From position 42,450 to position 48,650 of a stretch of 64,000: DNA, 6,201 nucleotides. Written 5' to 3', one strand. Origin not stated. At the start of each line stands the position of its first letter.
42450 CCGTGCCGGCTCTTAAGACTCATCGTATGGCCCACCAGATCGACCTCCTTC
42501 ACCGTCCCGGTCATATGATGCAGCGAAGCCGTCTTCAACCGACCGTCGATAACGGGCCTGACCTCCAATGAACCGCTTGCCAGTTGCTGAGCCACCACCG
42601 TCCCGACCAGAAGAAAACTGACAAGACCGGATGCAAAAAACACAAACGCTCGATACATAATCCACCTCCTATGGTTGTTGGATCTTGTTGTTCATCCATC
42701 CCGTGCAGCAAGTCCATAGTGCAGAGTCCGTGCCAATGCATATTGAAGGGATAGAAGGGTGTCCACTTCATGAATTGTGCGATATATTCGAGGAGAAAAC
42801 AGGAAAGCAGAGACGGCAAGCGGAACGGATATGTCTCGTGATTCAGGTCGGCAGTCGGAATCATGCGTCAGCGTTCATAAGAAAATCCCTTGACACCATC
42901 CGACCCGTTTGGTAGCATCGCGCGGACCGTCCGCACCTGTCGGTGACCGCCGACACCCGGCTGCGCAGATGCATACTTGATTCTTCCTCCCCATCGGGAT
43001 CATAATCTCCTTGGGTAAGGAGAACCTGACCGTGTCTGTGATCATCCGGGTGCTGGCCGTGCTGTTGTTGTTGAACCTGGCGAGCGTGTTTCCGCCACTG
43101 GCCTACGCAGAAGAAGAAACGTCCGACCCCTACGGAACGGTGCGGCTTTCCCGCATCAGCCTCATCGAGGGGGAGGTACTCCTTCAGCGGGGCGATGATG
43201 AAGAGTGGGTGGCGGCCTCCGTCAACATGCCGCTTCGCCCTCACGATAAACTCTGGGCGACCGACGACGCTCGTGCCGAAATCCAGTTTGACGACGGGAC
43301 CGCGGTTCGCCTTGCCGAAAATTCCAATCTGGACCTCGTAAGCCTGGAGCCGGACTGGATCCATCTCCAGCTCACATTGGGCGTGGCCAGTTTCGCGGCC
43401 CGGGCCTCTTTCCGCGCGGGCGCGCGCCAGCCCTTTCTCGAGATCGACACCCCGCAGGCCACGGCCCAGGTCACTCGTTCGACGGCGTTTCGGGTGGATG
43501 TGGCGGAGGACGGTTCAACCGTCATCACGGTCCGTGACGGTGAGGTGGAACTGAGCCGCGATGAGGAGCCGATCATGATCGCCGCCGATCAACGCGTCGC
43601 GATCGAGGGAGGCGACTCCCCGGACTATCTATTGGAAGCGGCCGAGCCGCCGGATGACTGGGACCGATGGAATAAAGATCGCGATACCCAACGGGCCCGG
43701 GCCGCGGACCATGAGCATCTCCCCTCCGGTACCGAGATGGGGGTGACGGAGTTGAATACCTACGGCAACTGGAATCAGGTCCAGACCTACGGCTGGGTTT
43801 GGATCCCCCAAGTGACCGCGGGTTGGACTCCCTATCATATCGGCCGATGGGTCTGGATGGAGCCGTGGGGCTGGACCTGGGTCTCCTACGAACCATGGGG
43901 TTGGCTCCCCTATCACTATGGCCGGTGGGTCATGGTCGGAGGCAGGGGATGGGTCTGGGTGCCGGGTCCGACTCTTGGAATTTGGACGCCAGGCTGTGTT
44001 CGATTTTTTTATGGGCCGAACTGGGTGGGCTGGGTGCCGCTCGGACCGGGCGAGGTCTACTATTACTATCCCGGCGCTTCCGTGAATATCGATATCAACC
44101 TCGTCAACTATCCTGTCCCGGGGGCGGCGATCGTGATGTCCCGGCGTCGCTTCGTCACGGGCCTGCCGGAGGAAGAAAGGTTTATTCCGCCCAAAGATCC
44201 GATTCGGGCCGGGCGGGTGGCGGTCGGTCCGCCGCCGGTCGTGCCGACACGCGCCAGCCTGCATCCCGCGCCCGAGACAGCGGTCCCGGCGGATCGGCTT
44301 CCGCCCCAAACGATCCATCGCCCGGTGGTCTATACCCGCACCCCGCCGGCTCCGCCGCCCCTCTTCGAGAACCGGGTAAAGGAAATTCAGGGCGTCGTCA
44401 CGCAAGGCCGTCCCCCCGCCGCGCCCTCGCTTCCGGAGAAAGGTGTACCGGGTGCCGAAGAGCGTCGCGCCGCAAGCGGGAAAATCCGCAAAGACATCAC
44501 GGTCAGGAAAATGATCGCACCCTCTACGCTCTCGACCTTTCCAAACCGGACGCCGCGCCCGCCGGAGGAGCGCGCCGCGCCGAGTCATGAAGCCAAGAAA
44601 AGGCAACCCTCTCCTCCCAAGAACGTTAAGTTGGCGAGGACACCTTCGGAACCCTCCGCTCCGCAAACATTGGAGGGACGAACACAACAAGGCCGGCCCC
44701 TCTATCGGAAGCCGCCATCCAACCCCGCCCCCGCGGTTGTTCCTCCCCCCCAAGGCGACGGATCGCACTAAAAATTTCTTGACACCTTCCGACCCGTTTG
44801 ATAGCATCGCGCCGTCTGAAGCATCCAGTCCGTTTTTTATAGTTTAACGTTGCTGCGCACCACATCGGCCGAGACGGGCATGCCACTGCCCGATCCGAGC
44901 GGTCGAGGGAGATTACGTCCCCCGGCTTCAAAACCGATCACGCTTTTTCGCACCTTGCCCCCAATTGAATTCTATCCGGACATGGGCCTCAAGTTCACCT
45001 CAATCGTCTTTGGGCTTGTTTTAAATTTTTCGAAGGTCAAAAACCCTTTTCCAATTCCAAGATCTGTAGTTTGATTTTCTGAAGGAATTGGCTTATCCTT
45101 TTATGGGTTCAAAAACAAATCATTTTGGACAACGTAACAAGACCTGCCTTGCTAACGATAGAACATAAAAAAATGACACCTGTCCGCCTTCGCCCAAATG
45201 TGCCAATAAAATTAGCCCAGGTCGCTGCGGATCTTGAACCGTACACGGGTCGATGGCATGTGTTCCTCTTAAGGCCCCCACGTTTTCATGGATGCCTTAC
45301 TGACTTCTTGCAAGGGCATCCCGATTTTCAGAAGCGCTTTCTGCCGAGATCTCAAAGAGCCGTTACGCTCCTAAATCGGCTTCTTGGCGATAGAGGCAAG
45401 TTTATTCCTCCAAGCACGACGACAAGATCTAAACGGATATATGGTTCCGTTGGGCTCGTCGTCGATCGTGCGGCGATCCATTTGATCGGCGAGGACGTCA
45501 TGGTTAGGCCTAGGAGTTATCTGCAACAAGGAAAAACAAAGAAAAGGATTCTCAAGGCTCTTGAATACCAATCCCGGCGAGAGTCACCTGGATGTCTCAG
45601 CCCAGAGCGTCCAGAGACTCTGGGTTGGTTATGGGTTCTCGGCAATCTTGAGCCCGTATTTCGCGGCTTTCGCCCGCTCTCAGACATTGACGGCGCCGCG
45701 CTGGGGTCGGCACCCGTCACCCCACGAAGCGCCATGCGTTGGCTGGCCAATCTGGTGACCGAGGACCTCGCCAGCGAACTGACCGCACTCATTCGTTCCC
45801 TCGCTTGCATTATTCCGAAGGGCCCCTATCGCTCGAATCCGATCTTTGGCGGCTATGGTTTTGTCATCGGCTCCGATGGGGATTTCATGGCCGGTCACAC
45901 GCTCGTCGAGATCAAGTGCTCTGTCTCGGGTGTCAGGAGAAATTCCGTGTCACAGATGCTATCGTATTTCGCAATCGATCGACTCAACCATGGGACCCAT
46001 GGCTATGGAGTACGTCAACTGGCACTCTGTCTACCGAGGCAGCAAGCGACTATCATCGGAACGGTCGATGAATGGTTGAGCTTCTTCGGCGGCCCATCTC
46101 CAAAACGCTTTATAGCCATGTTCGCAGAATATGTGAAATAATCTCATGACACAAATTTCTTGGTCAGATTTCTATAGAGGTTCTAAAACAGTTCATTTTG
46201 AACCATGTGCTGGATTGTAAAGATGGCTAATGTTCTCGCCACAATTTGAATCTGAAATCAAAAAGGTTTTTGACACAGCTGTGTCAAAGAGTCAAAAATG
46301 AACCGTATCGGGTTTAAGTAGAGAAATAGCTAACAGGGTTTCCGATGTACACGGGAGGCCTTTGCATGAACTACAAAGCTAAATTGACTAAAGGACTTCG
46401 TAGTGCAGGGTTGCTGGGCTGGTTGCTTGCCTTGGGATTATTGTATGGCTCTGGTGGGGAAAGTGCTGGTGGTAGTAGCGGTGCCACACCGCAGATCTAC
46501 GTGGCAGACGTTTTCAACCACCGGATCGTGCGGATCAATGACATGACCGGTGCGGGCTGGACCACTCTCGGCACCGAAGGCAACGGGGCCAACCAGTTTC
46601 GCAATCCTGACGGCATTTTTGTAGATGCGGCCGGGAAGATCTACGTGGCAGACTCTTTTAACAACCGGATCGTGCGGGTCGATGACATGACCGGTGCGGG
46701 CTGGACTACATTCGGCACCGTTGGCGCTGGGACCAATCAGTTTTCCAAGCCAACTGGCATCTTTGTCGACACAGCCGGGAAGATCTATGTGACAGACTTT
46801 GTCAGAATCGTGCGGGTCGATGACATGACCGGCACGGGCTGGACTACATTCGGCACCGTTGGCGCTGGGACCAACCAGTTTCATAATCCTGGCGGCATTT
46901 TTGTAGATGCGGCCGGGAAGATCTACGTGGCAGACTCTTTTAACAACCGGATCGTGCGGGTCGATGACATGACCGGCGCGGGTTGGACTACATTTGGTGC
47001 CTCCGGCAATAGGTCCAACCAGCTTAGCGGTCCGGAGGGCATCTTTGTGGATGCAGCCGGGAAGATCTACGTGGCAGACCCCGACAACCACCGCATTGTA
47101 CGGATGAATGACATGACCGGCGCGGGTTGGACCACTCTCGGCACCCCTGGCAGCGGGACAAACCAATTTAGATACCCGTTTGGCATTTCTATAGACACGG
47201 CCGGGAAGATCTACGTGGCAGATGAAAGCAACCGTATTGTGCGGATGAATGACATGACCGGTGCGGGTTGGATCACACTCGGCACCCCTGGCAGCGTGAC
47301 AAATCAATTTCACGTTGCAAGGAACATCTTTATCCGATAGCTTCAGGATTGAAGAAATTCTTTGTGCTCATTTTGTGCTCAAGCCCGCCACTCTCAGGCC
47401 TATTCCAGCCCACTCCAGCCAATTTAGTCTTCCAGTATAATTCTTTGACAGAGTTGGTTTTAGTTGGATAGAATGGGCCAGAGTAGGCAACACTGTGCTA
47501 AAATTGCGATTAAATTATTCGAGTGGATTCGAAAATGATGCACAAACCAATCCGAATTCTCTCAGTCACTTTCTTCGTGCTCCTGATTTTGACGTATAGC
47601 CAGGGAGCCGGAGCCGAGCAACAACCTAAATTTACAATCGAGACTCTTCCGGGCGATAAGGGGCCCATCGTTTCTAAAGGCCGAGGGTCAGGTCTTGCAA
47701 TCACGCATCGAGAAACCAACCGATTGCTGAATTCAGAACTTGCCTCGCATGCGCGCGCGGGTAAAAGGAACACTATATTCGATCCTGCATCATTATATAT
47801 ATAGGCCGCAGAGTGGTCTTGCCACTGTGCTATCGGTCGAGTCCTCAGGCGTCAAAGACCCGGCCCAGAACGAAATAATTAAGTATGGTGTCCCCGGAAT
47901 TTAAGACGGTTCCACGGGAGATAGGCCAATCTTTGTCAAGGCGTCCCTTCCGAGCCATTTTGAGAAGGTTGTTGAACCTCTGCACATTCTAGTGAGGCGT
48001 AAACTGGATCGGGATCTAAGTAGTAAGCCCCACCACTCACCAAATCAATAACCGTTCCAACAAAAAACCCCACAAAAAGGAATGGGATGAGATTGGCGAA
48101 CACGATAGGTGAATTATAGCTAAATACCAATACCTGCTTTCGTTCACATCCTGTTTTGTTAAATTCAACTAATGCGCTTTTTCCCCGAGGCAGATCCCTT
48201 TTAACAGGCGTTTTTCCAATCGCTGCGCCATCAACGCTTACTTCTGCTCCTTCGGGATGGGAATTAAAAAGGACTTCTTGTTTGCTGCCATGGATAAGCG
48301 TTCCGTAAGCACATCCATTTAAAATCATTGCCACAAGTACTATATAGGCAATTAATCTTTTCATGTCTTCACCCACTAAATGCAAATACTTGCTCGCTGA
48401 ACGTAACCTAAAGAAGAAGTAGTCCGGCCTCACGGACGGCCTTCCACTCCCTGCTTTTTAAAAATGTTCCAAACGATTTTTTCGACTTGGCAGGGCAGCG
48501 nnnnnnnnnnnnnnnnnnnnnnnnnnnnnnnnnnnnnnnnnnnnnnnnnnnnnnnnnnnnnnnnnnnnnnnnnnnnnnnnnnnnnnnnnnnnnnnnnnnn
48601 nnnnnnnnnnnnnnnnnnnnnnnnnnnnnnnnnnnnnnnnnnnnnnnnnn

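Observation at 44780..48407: Lower-GC island encoding a putative PD-(D/E)xK-like protein, an NHL-repeat propeller, a small secreted protein and a PEGA lipoprotein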

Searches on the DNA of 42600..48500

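Call 34: search_rna_families(source=window, start=42600, end=48500, threshold=evalue, max_evalue=1)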
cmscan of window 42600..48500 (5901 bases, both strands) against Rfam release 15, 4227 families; matches with E-value up to 1: 0.
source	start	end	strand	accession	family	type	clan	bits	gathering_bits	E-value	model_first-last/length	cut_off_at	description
